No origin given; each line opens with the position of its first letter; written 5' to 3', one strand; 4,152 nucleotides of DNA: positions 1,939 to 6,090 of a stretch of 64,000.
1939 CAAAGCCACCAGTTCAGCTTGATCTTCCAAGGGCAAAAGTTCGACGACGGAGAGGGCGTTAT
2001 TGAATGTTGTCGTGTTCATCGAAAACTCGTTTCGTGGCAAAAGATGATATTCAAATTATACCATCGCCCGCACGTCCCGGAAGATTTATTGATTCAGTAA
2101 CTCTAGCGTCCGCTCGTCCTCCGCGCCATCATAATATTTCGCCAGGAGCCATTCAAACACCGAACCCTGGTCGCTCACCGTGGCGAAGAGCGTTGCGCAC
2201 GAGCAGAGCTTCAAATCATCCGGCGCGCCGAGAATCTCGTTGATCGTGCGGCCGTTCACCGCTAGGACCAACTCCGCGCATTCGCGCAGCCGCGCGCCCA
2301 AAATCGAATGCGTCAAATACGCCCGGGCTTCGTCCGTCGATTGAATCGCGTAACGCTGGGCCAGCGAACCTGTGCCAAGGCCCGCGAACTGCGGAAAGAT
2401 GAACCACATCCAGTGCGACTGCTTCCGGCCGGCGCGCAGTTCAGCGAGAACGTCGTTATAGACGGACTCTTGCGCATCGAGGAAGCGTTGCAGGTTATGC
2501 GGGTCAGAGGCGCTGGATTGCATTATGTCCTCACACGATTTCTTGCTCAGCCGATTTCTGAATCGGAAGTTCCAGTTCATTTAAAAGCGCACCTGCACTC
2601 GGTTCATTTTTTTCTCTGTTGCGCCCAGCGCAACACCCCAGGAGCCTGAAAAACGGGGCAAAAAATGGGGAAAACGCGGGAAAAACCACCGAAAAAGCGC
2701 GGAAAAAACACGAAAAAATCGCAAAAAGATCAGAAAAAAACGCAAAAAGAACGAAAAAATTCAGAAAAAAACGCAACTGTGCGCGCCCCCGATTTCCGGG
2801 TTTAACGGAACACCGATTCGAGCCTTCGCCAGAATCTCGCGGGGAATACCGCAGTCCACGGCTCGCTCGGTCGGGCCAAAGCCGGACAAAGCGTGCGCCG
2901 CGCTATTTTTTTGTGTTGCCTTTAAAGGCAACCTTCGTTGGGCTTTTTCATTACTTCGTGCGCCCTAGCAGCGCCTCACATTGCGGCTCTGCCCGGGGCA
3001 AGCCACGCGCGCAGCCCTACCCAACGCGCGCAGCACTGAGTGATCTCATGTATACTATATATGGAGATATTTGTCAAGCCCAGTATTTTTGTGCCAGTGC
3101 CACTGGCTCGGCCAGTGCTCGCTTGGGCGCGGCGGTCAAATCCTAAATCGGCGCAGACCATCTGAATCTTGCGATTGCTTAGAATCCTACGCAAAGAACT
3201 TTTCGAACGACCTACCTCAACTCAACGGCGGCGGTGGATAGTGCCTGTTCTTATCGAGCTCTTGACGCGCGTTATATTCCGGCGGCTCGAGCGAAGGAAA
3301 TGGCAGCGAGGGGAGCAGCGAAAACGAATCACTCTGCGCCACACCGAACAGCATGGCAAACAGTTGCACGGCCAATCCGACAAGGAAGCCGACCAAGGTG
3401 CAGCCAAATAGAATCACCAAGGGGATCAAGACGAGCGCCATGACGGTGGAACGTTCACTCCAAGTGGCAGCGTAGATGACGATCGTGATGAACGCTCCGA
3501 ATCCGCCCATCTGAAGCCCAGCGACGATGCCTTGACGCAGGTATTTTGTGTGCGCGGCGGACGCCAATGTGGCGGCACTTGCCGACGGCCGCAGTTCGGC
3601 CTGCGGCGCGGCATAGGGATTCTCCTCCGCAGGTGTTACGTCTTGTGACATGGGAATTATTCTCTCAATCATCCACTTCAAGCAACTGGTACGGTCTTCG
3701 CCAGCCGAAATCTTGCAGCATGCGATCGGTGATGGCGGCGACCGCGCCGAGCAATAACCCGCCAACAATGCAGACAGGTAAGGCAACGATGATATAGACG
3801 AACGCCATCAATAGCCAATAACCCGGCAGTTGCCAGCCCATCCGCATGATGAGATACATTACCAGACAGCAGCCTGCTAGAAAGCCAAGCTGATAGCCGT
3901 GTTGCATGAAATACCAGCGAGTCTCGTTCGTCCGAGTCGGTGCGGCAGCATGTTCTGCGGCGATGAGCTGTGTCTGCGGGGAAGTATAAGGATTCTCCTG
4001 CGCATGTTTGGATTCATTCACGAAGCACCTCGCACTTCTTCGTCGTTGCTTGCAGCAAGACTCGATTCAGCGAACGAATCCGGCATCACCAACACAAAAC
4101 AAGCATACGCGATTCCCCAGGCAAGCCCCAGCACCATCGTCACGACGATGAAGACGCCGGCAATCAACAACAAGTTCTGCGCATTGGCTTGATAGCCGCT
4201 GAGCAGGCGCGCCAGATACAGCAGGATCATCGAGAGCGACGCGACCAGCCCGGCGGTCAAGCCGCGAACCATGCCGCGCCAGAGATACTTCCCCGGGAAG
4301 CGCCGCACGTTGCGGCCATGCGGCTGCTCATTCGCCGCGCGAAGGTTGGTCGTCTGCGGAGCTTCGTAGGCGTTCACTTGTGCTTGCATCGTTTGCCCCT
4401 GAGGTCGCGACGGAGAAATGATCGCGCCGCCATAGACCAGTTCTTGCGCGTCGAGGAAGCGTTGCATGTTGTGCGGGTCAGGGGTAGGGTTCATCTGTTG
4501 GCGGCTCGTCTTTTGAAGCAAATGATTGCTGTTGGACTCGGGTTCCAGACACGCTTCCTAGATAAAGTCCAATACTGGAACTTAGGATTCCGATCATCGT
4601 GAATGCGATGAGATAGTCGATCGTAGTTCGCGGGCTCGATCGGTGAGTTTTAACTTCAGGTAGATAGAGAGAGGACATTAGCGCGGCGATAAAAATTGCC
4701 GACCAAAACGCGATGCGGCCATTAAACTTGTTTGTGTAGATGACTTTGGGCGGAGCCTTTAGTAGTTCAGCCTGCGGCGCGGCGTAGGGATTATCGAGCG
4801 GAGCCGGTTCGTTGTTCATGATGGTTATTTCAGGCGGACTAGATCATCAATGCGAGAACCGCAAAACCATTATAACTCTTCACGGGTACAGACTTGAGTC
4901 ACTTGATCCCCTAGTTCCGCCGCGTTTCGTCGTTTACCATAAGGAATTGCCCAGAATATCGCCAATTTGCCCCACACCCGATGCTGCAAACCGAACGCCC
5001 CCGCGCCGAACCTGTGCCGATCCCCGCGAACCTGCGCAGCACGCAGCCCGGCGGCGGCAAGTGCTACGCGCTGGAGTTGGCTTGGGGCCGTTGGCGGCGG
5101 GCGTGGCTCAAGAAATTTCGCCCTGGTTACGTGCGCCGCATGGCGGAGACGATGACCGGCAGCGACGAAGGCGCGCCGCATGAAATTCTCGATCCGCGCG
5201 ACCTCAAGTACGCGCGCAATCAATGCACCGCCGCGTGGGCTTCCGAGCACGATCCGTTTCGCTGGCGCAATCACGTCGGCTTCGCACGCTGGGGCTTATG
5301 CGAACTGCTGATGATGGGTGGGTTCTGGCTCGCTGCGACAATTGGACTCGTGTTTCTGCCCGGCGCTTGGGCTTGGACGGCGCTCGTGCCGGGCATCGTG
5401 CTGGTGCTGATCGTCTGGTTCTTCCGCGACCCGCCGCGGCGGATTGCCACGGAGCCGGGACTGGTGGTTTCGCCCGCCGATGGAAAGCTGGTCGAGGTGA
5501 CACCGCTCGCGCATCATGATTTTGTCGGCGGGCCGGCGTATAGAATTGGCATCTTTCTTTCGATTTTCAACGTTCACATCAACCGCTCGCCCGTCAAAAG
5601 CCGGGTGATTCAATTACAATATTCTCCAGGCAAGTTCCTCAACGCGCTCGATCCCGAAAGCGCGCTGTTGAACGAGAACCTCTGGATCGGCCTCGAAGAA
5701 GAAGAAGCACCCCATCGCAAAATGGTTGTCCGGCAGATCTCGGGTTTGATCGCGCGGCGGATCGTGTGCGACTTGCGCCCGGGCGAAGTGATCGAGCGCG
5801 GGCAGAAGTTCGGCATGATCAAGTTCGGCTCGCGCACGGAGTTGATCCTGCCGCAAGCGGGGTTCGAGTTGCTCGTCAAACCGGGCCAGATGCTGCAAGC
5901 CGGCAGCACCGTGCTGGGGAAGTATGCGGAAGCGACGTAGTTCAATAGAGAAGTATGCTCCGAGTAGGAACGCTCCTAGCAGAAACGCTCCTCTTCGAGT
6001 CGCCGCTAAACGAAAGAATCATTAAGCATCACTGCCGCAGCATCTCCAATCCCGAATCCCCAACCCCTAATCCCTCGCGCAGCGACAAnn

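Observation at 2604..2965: Twelve helically phased A-tracts inside a ~360-bp element that occurs twice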

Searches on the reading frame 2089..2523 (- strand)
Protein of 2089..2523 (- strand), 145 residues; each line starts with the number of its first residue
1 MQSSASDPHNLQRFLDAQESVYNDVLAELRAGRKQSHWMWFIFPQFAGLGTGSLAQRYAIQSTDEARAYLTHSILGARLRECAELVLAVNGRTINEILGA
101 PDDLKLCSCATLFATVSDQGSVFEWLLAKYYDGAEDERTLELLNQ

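Call 16: find_encoding_contigs(protein=window:2089-2523:-, flank=10000, max_places=10)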
Protein seq(145 aa) (145 aa): 2 contigs read that carry it; 2 places shown.
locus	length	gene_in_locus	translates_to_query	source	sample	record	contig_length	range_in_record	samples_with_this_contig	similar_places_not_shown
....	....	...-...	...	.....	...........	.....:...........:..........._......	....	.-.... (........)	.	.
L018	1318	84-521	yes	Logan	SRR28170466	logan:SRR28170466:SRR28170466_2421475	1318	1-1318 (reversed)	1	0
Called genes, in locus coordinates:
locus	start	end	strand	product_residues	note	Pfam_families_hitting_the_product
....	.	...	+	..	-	?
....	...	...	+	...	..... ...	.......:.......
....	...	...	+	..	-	-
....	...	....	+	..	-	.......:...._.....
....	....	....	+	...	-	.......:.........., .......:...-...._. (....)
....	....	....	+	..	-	?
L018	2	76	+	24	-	?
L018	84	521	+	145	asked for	PF08837:DUF1810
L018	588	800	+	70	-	-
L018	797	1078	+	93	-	PF15738:YafQ_toxin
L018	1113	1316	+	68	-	?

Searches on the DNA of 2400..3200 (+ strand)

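Call 6: search_rna_families(source=window, start=2400, end=3200, threshold=evalue, max_evalue=10, show_alignments=2)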
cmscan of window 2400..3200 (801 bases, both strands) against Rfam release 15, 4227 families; matches with E-value up to 10: 2.
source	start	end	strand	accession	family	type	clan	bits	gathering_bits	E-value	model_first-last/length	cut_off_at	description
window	2455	2494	+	RF01337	CRISPR-DR24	Gene; CRISPR;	-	15.1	35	7.1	1-30/30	no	CRISPR RNA direct repeat element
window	2537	2607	-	RF00195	RsmY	Gene; sRNA;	CL00106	11.7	57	3.1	1-121/121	no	RsmY RNA family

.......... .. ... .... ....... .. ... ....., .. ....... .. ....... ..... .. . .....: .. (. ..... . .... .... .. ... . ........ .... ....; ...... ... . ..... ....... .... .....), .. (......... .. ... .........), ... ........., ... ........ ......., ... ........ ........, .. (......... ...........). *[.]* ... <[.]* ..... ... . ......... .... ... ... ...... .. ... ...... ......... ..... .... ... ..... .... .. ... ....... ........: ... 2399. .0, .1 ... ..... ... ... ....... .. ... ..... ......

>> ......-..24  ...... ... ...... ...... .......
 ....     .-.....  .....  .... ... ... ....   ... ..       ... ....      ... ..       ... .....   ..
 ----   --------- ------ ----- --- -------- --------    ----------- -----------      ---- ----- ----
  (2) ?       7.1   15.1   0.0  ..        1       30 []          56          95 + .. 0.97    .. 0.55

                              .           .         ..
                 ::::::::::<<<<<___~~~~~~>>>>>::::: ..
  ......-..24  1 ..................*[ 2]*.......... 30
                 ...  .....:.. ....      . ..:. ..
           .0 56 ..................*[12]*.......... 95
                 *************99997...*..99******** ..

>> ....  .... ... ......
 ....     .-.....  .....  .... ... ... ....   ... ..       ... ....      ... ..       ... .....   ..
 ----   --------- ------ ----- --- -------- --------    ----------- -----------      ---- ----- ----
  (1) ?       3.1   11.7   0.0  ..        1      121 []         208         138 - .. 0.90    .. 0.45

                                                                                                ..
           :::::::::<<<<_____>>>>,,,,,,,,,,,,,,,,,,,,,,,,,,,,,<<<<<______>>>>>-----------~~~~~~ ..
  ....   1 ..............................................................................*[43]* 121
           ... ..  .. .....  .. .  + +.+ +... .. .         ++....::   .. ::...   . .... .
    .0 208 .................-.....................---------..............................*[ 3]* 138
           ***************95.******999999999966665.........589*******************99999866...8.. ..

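Call 55: search_dna_similar(query=window:2600-2960:+, collection=plasmids, mode=distant, max_evalue=0.01)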
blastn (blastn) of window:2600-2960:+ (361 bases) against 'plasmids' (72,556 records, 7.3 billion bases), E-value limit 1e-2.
No match.

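Call 56: search_dna_similar(query=window:2600-2960:+, collection=phages, mode=distant, max_evalue=0.01)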
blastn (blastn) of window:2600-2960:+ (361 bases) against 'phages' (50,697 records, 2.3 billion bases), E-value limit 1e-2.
No match.

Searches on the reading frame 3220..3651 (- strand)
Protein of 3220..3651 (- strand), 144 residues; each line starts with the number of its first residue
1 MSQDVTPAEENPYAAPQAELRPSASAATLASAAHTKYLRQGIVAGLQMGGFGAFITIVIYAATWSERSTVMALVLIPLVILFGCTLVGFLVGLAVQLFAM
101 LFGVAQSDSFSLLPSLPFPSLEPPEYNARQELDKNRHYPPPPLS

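Call 58: find_encoding_contigs(protein=window:3220-3651:-, flank=10000, max_places=10)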
Protein seq(144 aa) (144 aa): 2 contigs read that carry it; 2 places shown.
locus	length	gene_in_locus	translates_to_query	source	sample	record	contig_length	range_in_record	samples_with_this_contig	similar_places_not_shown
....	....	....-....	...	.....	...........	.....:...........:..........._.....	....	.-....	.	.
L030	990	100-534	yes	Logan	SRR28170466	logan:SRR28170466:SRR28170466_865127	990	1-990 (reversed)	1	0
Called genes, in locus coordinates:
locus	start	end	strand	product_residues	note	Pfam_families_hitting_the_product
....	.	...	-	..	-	?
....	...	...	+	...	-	-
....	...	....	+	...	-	-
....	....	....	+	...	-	-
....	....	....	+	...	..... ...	-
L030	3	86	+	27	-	?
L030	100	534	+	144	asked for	-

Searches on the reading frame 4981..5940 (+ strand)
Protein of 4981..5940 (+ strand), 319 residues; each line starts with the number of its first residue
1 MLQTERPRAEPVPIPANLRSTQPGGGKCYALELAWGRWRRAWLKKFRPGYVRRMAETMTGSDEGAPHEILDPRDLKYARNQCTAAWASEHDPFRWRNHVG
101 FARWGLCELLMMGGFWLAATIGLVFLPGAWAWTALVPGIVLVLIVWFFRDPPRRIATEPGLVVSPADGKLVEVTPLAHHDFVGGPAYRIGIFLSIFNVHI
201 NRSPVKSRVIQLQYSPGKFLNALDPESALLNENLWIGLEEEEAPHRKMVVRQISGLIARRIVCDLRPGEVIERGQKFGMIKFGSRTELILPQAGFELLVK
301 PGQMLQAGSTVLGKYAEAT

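Call 20: search_protein_families(library=pfam, proteins=[window:4981-5940:+], max_evalue=0.001)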
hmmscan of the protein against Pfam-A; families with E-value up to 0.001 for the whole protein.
window:4981-5940:+ (319 aa): 1 family
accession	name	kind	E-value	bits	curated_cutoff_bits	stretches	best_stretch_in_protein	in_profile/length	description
PF02666.20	PS_Dcarbxylase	-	7.9e-40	137.1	22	1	143-312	4-197/198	Phosphatidylserine decarboxylase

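Call 34: find_encoding_contigs(protein=window:4981-5940:+, flank=10000, max_places=10)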
Protein window:4981-5940:+ (319 aa): no gene with exactly this product is on record in the collection.

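Call 41: find_homologous_proteins(query=window:4981-5940:+, max_evalue=1e-30)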
Query window:4981-5940:+ (319 aa): 6760 proteins with E <= 1e-30 among 8000 candidates; the best 120 are listed.
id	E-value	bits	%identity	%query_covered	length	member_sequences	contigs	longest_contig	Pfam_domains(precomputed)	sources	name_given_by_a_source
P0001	1.5e-197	673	90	100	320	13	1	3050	PF02666.21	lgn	-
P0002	1.6e-154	532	72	97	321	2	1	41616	PF02666.21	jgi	jgi:phosphatidylserine decarboxylase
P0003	2.4e-149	515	70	97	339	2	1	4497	PF02666.21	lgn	-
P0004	2.9e-148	511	68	99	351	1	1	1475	PF02666.21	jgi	jgi:phosphatidylserine decarboxylase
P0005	2.0e-147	509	71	98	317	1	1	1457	PF02666.21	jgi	-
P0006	1.6e-146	506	69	99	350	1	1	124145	PF02666.21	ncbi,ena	-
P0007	2.3e-146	505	70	98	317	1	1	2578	PF02666.21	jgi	jgi:phosphatidylserine decarboxylase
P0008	1.2e-144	499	67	99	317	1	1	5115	PF02666.21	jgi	jgi:phosphatidylserine decarboxylase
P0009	1.9e-143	496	68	98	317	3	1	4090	PF02666.21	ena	-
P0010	2.8e-143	495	69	94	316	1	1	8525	PF02666.21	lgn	-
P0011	4.7e-142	491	69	97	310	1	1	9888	PF02666.21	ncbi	-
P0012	6.0e-142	491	68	99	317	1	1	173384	PF02666.21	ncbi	ncbi:MAG: phosphatidylserine decarboxylase [Pirellulales bacterium]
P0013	6.6e-142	491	68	96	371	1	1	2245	PF02666.21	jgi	jgi:phosphatidylserine decarboxylase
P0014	4.6e-141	488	69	97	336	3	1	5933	PF02666.21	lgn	-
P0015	5.3e-141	488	68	98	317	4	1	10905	PF02666.21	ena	-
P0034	4.1e-136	471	75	84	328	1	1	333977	PF02666.21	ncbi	ncbi:MAG: phosphatidylserine decarboxylase [Pirellulales bacterium]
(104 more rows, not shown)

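Call 42: find_encoding_contigs(protein=P0001, flank=10000, max_places=10)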
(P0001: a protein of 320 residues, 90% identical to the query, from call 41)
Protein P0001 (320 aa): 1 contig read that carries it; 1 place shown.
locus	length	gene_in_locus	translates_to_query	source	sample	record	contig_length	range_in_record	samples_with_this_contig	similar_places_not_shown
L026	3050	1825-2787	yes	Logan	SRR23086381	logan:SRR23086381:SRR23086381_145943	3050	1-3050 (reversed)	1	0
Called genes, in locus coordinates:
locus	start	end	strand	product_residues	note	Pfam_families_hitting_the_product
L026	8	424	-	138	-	-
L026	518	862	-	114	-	-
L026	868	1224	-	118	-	-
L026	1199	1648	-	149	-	-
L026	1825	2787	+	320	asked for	PF02666:PS_Dcarbxylase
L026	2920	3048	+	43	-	?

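Call 43: find_encoding_contigs(protein=P0002, flank=10000, max_places=3)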
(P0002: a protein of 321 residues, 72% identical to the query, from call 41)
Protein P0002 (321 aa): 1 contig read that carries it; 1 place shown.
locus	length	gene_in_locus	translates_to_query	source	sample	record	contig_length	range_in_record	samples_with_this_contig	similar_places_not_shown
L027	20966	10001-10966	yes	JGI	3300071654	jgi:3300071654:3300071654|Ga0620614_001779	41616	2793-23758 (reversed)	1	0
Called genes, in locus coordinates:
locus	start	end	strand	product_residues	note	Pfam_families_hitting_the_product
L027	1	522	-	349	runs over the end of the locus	PF00923:TAL_FSA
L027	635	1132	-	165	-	PF03992:ABM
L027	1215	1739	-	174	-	-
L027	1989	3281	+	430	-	PF08240:ADH_N (faint), PF00107:ADH_zinc_N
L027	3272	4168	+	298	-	PF01408:GFO_IDH_MocA, PF02894:GFO_IDH_MocA_C (weak), PF22725:GFO_IDH_MocA_C3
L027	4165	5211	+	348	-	PF03102:NeuB, PF08666:SAF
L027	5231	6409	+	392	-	PF02350:Epimerase_2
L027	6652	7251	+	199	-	-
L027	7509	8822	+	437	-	-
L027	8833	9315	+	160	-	PF03473:MOSC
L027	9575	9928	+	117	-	-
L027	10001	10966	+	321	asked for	PF02666:PS_Dcarbxylase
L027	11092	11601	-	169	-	-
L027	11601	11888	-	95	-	-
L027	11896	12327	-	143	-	-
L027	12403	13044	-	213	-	PF01613:Flavin_Reduct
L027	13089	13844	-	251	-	PF00081:Sod_Fe_N, PF02777:Sod_Fe_C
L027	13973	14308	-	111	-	PF05016:ParE_toxin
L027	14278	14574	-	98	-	-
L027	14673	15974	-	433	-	PF03446:NAD_binding_2 (faint), PF03721:UDPG_MGDP_dh_N, PF00984:UDPG_MGDP_dh, PF03720:UDPG_MGDP_dh_C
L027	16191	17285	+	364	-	PF02350:Epimerase_2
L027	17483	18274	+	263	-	-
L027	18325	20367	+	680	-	PF00884:Sulfatase, PF16347:SGSH_C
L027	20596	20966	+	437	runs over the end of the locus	PF07963:N_methyl (weak), PF07596:SBP_bac_10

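Call 44: find_encoding_contigs(protein=P0034, flank=10000, max_places=3)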
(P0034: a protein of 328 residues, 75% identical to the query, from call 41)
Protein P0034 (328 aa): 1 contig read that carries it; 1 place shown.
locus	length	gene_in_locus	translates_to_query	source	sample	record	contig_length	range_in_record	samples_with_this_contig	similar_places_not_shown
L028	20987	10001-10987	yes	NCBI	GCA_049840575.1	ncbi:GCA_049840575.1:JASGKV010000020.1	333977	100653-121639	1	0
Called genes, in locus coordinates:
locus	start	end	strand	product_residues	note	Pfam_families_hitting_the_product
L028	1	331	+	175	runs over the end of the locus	-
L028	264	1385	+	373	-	PF12895:ANAPC3 (faint), PF07719:TPR_2 (faint)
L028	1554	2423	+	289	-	-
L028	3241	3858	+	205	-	-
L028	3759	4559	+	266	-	PF13088:BNR_2, PF15902:Sortilin-Vps10 (weak)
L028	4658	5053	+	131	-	PF07291:MauE (faint), PF07681:DoxX (weak), PF13564:DoxX_2 (weak)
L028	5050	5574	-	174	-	-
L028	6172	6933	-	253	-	-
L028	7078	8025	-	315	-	-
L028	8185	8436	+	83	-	-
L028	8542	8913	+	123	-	-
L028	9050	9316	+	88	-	-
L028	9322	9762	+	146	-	-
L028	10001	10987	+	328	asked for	PF02666:PS_Dcarbxylase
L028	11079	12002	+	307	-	PF01066:CDP-OH_P_transf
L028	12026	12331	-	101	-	PF05016:ParE_toxin (weak)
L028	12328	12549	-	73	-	PF09720:Unstab_antitox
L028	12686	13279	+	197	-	PF00677:Lum_binding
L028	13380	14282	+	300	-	PF00398:RrnaAD, PF08241:Methyltransf_11 (weak), PF13649:Methyltransf_25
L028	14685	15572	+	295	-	PF00135:COesterase, PF20434:BD-FAE, PF07859:Abhydrolase_3, PF00326:Peptidase_S9 (faint)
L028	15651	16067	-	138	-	-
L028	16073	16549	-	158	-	PF06445:GyrI-like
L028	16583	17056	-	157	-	-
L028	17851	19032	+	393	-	PF13546:DDE_5, PF01609:DDE_Tnp_1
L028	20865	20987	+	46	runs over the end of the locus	-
